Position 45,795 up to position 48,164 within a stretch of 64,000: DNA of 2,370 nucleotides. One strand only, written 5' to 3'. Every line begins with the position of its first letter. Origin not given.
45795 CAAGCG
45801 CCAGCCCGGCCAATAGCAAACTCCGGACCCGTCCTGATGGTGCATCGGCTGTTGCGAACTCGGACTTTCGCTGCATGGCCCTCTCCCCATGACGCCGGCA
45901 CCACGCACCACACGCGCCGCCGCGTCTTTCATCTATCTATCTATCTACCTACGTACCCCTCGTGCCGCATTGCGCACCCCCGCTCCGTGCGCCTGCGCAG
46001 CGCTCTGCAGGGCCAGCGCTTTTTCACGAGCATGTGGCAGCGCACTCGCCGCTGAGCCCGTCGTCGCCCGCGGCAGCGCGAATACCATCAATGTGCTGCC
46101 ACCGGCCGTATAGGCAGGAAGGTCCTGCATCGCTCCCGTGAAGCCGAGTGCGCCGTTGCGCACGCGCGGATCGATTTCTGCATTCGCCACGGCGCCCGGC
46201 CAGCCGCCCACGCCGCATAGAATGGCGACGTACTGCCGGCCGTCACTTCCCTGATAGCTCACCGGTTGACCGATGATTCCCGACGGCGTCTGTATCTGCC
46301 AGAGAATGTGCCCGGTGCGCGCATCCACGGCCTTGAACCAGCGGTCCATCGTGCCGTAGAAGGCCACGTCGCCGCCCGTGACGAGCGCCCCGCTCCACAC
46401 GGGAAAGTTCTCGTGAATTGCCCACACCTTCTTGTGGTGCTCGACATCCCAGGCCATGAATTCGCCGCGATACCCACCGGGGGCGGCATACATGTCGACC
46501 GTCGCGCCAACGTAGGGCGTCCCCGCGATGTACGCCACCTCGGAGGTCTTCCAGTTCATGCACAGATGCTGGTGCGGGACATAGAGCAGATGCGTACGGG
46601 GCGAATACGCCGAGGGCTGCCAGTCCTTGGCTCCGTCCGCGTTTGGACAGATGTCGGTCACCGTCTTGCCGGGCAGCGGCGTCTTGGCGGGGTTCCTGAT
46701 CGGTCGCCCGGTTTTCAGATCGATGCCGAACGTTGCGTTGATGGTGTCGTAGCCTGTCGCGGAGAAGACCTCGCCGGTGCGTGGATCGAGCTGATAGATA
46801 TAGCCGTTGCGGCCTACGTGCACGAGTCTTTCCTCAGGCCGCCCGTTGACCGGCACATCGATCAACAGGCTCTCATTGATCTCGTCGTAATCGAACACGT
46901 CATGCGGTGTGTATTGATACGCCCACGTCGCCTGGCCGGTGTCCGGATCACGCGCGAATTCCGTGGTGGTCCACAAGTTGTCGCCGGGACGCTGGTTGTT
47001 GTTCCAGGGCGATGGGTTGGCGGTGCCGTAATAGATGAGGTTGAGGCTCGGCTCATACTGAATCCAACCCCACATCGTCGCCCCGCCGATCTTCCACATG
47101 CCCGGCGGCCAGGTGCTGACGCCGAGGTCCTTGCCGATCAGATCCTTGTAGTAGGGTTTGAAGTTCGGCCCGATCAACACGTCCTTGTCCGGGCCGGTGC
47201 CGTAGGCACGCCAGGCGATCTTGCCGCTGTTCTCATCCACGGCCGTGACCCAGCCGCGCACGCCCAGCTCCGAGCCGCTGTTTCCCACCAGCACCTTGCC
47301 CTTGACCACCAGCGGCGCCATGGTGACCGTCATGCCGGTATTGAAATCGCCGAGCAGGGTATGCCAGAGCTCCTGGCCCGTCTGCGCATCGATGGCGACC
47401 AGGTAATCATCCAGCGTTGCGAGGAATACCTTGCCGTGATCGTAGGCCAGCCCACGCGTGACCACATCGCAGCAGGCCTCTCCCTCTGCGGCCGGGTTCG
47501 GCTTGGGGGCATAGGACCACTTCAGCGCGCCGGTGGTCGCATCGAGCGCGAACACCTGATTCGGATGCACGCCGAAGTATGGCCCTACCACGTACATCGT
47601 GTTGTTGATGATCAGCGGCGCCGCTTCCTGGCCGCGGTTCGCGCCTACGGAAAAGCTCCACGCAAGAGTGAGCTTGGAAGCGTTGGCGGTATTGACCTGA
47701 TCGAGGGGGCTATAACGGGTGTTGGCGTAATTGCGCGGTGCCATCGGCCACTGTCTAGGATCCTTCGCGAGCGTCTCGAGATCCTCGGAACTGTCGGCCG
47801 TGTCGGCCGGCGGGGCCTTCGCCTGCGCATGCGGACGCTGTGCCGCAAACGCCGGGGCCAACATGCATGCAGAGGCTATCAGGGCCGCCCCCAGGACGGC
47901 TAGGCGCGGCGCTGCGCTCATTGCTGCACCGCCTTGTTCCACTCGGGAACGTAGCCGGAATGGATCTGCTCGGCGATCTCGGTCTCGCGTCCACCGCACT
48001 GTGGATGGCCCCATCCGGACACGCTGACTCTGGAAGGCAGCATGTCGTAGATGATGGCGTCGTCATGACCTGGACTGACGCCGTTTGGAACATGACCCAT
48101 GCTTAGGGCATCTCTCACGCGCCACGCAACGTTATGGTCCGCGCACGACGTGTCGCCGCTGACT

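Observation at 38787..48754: Nine-gene operon that hard-wires a PQQ (XoxF-like) dehydrogenase to its own dedicated cytochrome c oxidase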

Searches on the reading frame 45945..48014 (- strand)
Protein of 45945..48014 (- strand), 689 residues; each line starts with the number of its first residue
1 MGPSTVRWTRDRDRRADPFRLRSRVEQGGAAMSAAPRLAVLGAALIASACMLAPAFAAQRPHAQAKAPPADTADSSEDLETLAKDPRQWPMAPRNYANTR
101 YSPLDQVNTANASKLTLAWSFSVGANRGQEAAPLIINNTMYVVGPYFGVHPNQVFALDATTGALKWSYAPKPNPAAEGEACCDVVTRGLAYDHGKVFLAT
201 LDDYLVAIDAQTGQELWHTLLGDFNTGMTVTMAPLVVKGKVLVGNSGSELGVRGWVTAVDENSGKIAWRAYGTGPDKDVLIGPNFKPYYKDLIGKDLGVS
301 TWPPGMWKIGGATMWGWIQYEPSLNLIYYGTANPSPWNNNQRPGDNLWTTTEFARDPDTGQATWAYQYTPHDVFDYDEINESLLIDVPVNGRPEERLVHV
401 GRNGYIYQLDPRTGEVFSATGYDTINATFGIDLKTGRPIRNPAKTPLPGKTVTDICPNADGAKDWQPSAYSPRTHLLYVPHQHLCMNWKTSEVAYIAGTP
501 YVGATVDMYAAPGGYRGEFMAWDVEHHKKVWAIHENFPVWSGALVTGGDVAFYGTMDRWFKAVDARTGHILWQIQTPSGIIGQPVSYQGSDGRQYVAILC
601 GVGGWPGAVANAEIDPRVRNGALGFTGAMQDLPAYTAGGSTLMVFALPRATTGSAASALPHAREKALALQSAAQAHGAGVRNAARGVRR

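Call 4: search_protein_families(library=pfam, proteins=[window:45945-48014:-], max_evalue=0.01)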
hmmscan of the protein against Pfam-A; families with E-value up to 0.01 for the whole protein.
window:45945-48014:- (689 aa): 4 families
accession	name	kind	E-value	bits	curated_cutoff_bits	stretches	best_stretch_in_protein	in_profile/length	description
PF01011.28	PQQ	-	4.5e-61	207.7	26.7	2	89-415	1-333/595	Glucose/ethanol/alcohol dehydrogenase, beta-propeller domain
PF13360.13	PQQ_2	-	1.5e-19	71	27.6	1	117-270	15-144/233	Outer membrane protein assembly factor BamB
PF13570.13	Beta-prop_ACSF4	-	1.5e-12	48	133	2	116-269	82-209/329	Beta-alanine-activating enzyme, beta-propeller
PF23727.1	Beta-prop_FAM234A_B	-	0.0041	16.1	26.4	0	156-220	56-117/467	FAM234A/B beta-propeller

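Call 5: search_protein_families(library=ncbifam, proteins=[window:45945-48014:-], max_evalue=0.01)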
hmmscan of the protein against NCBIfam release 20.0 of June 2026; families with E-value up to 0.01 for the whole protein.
window:45945-48014:- (689 aa): 7 families
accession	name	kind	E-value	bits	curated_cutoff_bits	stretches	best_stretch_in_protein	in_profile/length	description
TIGR03075.1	PQQ_enz_alc_DH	subfamily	2e-187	624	480.05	1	75-604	7-530/530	PQQ-dependent dehydrogenase, methanol/ethanol family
TIGR04528.1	acido_non_PQQ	subfamily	2.6e-94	316.7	650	1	88-599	5-483/493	acido-empty-quinoprotein group A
TIGR03074.1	PQQ_membr_DH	subfamily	6.7e-48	163.1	832.65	3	35-191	107-259/783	membrane-bound PQQ-dependent dehydrogenase, glucose/quinate/shikimate family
TIGR03300.1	assembly_YfgL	equivalog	3.6e-18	65.4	285.2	2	107-270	32-171/377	outer membrane protein assembly factor BamB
NF008351.0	PRK11138.1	equivalog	1.4e-13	50.1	423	1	99-270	30-186/394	outer membrane protein assembly factor BamB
NF053615.1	SerThrKinAfsKStmc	equivalog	1.2e-09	37.4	1300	1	127-270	564-690/809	protein serine/threonine kinase AfsK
NF041516.1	PA2928_fam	subfamily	0.0019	17.6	70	0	204-223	70-89/376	PA2928 family protein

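Call 8: find_encoding_contigs(protein=window:45945-47921:-, flank=10000, max_places=6)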
Protein window:45945-47921:- (658 aa): 1 contig read that carries it; 1 place shown.
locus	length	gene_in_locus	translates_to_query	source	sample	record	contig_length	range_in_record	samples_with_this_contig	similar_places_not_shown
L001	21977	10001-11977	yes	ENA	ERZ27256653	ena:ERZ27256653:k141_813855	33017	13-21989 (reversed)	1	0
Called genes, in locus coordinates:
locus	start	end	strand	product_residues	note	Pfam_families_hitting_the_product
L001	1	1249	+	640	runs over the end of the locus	PF02518:HATPase_c (weak), PF13589:HATPase_c_3, PF00183:HSP90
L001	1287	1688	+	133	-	PF01641:SelR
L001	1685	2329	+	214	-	PF02129:Peptidase_S15, PF12697:Abhydrolase_6 (faint), PF20408:Abhydrolase_11 (weak), PF00561:Abhydrolase_1 (faint), PF12146:Hydrolase_4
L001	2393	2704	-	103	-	PF00216:Bac_DNA_binding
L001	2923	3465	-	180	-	PF02325:CCB3_YggT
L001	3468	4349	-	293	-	PF03807:F420_oxidored, PF14748:P5CR_dimer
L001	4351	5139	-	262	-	PF01168:Ala_racemase_N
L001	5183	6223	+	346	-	PF00437:T2SSE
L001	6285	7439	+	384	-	PF00437:T2SSE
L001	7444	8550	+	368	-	PF00437:T2SSE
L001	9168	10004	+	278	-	PF03928:HbpS-like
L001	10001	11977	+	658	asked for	PF01011:PQQ, PF13360:PQQ_2, PF13570:Beta-prop_ACSF4 (faint), PF01011:PQQ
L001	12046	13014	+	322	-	PF00497:SBP_bac_3 (weak)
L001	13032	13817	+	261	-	PF13442:Cytochrome_CBB3, PF00034:Cytochrom_C (weak)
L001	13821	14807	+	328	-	PF00116:COX2, PF00034:Cytochrom_C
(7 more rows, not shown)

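Call 10: find_homologous_proteins(query=window:45945-47921:-, max_evalue=1e-50)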
Query window:45945-47921:- (658 aa): 7993 proteins with E <= 1e-50 among 8000 candidates; the best 120 are listed.
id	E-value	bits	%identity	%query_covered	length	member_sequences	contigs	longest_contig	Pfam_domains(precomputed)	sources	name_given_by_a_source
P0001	0.0e+0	1410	91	99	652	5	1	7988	PF01011.29,PF13360.14,PF13570.14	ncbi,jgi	jgi:PQQ-dependent dehydrogenase (methanol/ethanol family)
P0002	0.0e+0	1249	85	91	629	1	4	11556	PF01011.29,PF13360.14,PF13570.14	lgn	-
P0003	0.0e+0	1247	84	94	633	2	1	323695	PF01011.29,PF13360.14,PF13570.14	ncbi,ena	-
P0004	0.0e+0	1211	83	91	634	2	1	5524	PF01011.29,PF13360.14,PF13570.14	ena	-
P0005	0.0e+0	1158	81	87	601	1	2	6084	PF01011.29,PF13360.14,PF13570.14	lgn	-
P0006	0.0e+0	1133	80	89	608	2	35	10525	PF01011.29,PF13360.14,PF13570.14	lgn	-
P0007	0.0e+0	1130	80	89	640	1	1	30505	PF01011.29,PF13360.14,PF13570.14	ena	-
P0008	0.0e+0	1121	79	90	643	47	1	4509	PF01011.29,PF13360.14,PF13570.14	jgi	jgi:lanthanide-dependent methanol dehydrogenase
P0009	0.0e+0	1114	76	93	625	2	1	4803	PF01011.29,PF13360.14,PF13570.14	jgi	jgi:PQQ-dependent dehydrogenase (methanol/ethanol family)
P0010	0.0e+0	1113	78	89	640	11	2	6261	PF01011.29,PF13360.14,PF13570.14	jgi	jgi:lanthanide-dependent methanol dehydrogenase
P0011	0.0e+0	1113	79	88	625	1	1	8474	PF01011.29,PF13360.14,PF13570.14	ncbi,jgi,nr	ncbi:MAG TPA: methanol/ethanol family PQQ-dependent dehydrogenase [Stellaceae bacterium]|nr:methanol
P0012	0.0e+0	1110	80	88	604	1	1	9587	PF01011.29,PF13360.14,PF13570.14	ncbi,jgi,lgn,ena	jgi:PQQ-dependent dehydrogenase (methanol/ethanol family)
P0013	0.0e+0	1107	79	88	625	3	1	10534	PF01011.29,PF13360.14,PF13570.14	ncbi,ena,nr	ncbi:MAG TPA: PQQ-dependent dehydrogenase, methanol/ethanol family [Stellaceae bacterium]|nr:PQQ-dep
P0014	0.0e+0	1106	77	92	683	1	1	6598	PF01011.29,PF13360.14,PF13570.14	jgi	jgi:PQQ-dependent dehydrogenase (methanol/ethanol family)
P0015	0.0e+0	1105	79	88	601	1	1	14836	PF01011.29,PF13360.14,PF13570.14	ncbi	ncbi:MAG TPA: PQQ-dependent dehydrogenase, methanol/ethanol family [Acetobacteraceae bacterium]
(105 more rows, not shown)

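Call 11: find_related_loci(query=window:45945-47921:-, collection=genome_contigs, flank=10000)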
Query window:45945-47921:- (658 aa) in genome_contigs; peptide patterns used: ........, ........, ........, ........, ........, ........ (x = any residue, [..] = any of these).
110 stretches matched a pattern; 58 encode a relative of the query (tblastn E <= 1e-3); 58 distinct loci.
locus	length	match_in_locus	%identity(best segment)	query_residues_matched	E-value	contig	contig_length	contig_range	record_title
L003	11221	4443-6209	79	41-629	0e+0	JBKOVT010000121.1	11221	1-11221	MAG: Pseudomonadota bacterium isolate GM_EKS_MAG_00037 GM_EKS_000000568292, whole genome shotgun sequence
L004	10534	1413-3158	79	44-625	0e+0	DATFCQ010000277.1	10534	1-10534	MAG TPA_asm: Stellaceae bacterium isolate SMAG_U8558 k141_1840308, whole genome shotgun sequence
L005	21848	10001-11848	70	4-626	0e+0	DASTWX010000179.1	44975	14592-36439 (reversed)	MAG TPA_asm: Pseudolabrys sp. isolate SMAG_U2399 k141_1447350, whole genome shotgun sequence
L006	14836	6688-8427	79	38-617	0e+0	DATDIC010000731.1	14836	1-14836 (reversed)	MAG TPA_asm: Acetobacteraceae bacterium isolate SMAG_U294 k141_333426, whole genome shotgun sequence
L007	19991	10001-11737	74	47-625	0e+0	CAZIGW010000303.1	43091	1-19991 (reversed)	MAG TPA_asm: uncultured Hyphomicrobiales bacterium isolate binchicken_co84_405 genome assembly, contig: k141_2679000, wh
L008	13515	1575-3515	70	25-658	0e+0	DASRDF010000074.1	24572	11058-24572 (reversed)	MAG TPA_asm: Pseudolabrys sp. isolate SMAG_U9973 k141_212498, whole genome shotgun sequence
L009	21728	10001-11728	74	44-620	0e+0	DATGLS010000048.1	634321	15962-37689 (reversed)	MAG TPA_asm: Xanthobacteraceae bacterium isolate SMAG_U9892 k141_591233, whole genome shotgun sequence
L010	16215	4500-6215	75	44-616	0e+0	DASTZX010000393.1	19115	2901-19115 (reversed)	MAG TPA_asm: Xanthobacteraceae bacterium isolate SMAG_U2480 k141_31049, whole genome shotgun sequence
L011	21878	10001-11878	69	1-629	0e+0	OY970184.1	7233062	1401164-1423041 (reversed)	MAG: uncultured Alphaproteobacteria bacterium isolate MFD09603.bin.c.1 genome assembly, chromosome: 1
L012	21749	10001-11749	71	45-627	0e+0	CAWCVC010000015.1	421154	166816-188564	MAG: uncultured Alphaproteobacteria bacterium isolate MFD04944.bin.1.319 genome assembly, contig: contig_77953, whole ge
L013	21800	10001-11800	70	44-643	0e+0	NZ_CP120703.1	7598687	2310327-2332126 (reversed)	Bradyrhizobium centrosematis strain LMG 29515 chromosome, complete genome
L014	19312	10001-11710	74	47-616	0e+0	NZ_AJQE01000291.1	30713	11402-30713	Bradyrhizobium genomosp. I (2014) strain CCBAU 43298 Scaffold32.contig2, whole genome shotgun sequence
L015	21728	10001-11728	72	41-616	0e+0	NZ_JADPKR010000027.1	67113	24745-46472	Bradyrhizobium sp. 141 13LoS18_3_39, whole genome shotgun sequence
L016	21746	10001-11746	72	47-629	0e+0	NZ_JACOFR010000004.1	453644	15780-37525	Bradyrhizobium sp. BR 10289 NODE_4_length_453644_cov_130.863692, whole genome shotgun sequence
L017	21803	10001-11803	68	12-630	0e+0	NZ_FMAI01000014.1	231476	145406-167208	Bradyrhizobium shewense strain ERR11, whole genome shotgun sequence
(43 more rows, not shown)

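Call 20: search_solved_structures(query=window:45945-47921:-, max_evalue=1e-30)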
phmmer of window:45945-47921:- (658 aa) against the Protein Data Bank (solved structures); distinct sequences matched with E-value up to 1e-30: 26.
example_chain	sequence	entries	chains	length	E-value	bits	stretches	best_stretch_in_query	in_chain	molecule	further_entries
4mae_A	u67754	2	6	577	1.8e-181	608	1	46-616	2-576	Methanol dehydrogenase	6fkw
6dam_A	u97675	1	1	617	1.4e-159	535.6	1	36-617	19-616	Lanthanide-dependent methanol dehydrogenase XoxF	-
4tqo_B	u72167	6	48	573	1.9e-158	531.8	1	47-616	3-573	Methanol dehydrogenase protein, large subunit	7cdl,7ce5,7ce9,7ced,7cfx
6oc5_A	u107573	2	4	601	1.2e-155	522.6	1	50-618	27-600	Lanthanide-dependent methanol dehydrogenase XoxF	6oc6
7o6z_A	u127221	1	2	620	1.3e-155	522.5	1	37-614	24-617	Methanol dehydrogenase (Cytochrome c) subunit 1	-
9ism_A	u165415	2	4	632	4e-146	491.1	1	34-617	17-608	Methanol dehydrogenase, alpha subunit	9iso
1h4i_A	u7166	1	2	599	3.9e-145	487.8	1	48-617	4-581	METHANOL DEHYDROGENASE SUBUNIT 1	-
1w6s_A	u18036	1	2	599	4.1e-145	487.8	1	48-617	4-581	METHANOL DEHYDROGENASE SUBUNIT 1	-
5xm3_A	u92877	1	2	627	1.2e-144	486.3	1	45-617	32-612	Glucose dehydrogenase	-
1h4j_A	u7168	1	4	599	1.3e-144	486.2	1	48-617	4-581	Methanol dehydrogenase [cytochrome c] subunit 1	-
1lrw_A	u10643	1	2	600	2.8e-144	485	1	47-618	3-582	methanol dehydrogenase subunit 1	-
2d0v_A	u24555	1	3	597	1.2e-142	479.6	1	50-617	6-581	methanol dehydrogenase large subunit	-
1g72_A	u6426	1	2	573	5.5e-138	464.2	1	47-616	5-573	METHANOL DEHYDROGENASE HEAVY SUBUNIT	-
2ad6_A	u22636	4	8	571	9e-138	463.5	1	47-616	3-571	Methanol dehydrogenase subunit 1 | METHANOL DEHYDROGENASE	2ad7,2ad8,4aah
6zcv_A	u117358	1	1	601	6.2e-102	345.1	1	33-589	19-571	Quinoprotein ethanol dehydrogenase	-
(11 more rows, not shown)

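Call 28: search_dna_similar(query=window:45945-47921:-, collection=plasmids, mode=protein, max_rows=40, max_evalue=1e-100)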
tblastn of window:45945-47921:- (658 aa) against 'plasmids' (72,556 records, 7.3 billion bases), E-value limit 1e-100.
Records with a match: 166; places in all: 174; records where one place covers at least 80% of the query: 162.
Best place of each record, by identity: 60-80% 3; <60% 163.
By first word of the organism name: Sinorhizobium 82; Azospirillum 12; Mesorhizobium 9; Rhizobium 9; Paraburkholderia 8; Methylocystis 4; Phyllobacterium 4; Paracoccus 4; Sagittula 3; Methylobacterium 3; and 20 more.
By predicted mobility (MOB-suite, as given by PLSDB): non-mobilizable 79; mobilizable 64; conjugative 23.
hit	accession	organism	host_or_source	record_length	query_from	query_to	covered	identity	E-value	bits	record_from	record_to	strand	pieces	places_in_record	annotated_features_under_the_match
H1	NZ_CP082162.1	Bradyrhizobium sp. 195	Acmispon strigosus,cell culture,root ...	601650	41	633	90%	71.0%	0e+0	866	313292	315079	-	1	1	PQQ-dependent dehydrogenase, methanol/ethanol family | substrate-binding domain-containing protein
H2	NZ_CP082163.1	Bradyrhizobium sp. 195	Acmispon strigosus,cell culture,root ...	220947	41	627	89%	71.4%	0e+0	865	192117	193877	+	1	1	PQQ-dependent dehydrogenase, methanol/ethanol family | substrate-binding domain-containing protein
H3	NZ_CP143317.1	Methylocystis iwaonis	cell culture,rice rhizosphere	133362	19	616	91%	65.9%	0e+0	825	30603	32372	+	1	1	PQQ-dependent dehydrogenase, methanol/ethanol family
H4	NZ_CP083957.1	Mesorhizobium sp. B1-1-8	cell culture,soil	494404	12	617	92%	57.6%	0e+0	712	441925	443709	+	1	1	methanol/ethanol family PQQ-dependent dehydrogenase | substrate-binding domain-containing protein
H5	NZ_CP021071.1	Mesorhizobium sp. WSM1497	Biserrula pelecinus L.,cell ...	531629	6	643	97%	54.3%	0e+0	708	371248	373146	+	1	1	methanol/ethanol family PQQ-dependent dehydrogenase | substrate-binding domain-containing protein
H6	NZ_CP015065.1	Mesorhizobium ciceri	Astragalus pelecinus,Pure Sample,Plant ...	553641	54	643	90%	57.3%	0e+0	707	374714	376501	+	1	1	methanol/ethanol family PQQ-dependent dehydrogenase | substrate-binding domain-containing protein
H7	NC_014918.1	Mesorhizobium ciceri biovar biserrulae WSM1271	-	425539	54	643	90%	57.3%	0e+0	706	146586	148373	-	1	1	methanol/ethanol family PQQ-dependent dehydrogenase | substrate-binding domain-containing protein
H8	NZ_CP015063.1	Mesorhizobium ciceri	Cicer arietinum,Pure Sample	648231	54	643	90%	57.3%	0e+0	706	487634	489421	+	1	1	methanol/ethanol family PQQ-dependent dehydrogenase | substrate-binding domain-containing protein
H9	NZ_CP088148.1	Mesorhizobium ciceri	Cicer arietinum L.,cell culture,radical ...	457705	54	643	90%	57.2%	0e+0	702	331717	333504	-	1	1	methanol/ethanol family PQQ-dependent dehydrogenase | substrate-binding domain-containing protein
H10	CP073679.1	Sinorhizobium meliloti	Medicago truncatula,cell culture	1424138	6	643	97%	52.4%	0e+0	697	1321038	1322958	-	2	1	none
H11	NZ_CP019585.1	Sinorhizobium meliloti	Medicago arborea,tissue sample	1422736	6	643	97%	52.3%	0e+0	690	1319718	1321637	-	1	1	record has no annotation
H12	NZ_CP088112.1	Sinorhizobium medicae WSM1115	cell culture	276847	6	617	93%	54.1%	0e+0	687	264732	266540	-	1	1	methanol/ethanol family PQQ-dependent dehydrogenase | substrate-binding domain-containing protein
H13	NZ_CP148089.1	Sinorhizobium meliloti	Medicago sativa,cell culture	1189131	6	617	93%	53.7%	0e+0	681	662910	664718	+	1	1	record has no annotation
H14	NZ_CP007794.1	Azospirillum argentinense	Triticum aestivum L.,Root,wheat ...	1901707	54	618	86%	58.0%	0e+0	689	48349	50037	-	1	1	record has no annotation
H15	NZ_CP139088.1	Methylocella tundrae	Single cell,tundra wetland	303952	32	617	89%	55.9%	0e+0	676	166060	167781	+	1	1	methanol/ethanol family PQQ-dependent dehydrogenase | substrate-binding domain-containing protein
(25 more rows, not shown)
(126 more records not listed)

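Call 29: get_annotated_region(hit=H3, flank=10000)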
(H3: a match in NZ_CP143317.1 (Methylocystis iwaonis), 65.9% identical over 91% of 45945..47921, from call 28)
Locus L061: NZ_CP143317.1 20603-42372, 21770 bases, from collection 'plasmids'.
description: Methylocystis iwaonis strain SD4 plasmid unnamed3, complete sequence
organism: Methylocystis iwaonis (NCBI taxid 2885079)
taxonomy: Bacteria; Pseudomonadota; Alphaproteobacteria; Hyphomicrobiales; Methylocystaceae; Methylocystis; Methylocystis iwaonis
host: -; source: cell culture,rice rhizosphere; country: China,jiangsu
typing (MOB-suite, as given by PLSDB): non-mobilizable
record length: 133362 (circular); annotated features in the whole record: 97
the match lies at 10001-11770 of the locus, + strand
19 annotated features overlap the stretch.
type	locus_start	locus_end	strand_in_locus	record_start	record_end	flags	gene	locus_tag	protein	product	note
CDS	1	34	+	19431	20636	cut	-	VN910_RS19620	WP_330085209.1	MFS transporter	GO:0055085 - transmembrane transport [Evidence IEA]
CDS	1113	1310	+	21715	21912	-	-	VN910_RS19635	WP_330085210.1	hypothetical protein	-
CDS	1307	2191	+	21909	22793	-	-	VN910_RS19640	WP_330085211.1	SMP-30/gluconolactonase/LRE family protein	-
CDS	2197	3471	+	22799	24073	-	-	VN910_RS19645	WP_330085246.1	alpha-hydroxy acid oxidase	-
CDS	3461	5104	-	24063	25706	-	-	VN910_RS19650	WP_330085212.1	GMC family oxidoreductase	-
CDS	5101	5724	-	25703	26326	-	-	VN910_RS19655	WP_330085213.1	gluconate 2-dehydrogenase subunit 3 family protein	-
CDS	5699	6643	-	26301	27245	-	-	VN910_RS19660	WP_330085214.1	hypothetical protein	-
CDS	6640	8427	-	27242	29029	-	-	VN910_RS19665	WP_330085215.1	thiamine pyrophosphate-requiring protein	-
CDS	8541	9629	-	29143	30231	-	-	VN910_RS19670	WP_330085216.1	c-type cytochrome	-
CDS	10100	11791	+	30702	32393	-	-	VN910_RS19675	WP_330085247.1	PQQ-dependent dehydrogenase, methanol/ethanol family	-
CDS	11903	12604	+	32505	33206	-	-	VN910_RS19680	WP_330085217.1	quinoprotein dehydrogenase-associated putative ABC transporter substrate-binding protein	-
CDS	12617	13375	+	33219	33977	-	-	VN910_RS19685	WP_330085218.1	c-type cytochrome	-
CDS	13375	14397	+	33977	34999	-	coxB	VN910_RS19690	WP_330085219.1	cytochrome c oxidase subunit II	-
CDS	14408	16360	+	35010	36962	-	ctaD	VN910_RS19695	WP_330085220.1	cytochrome c oxidase subunit I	-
CDS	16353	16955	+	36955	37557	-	-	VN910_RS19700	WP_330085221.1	cytochrome c oxidase subunit 3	-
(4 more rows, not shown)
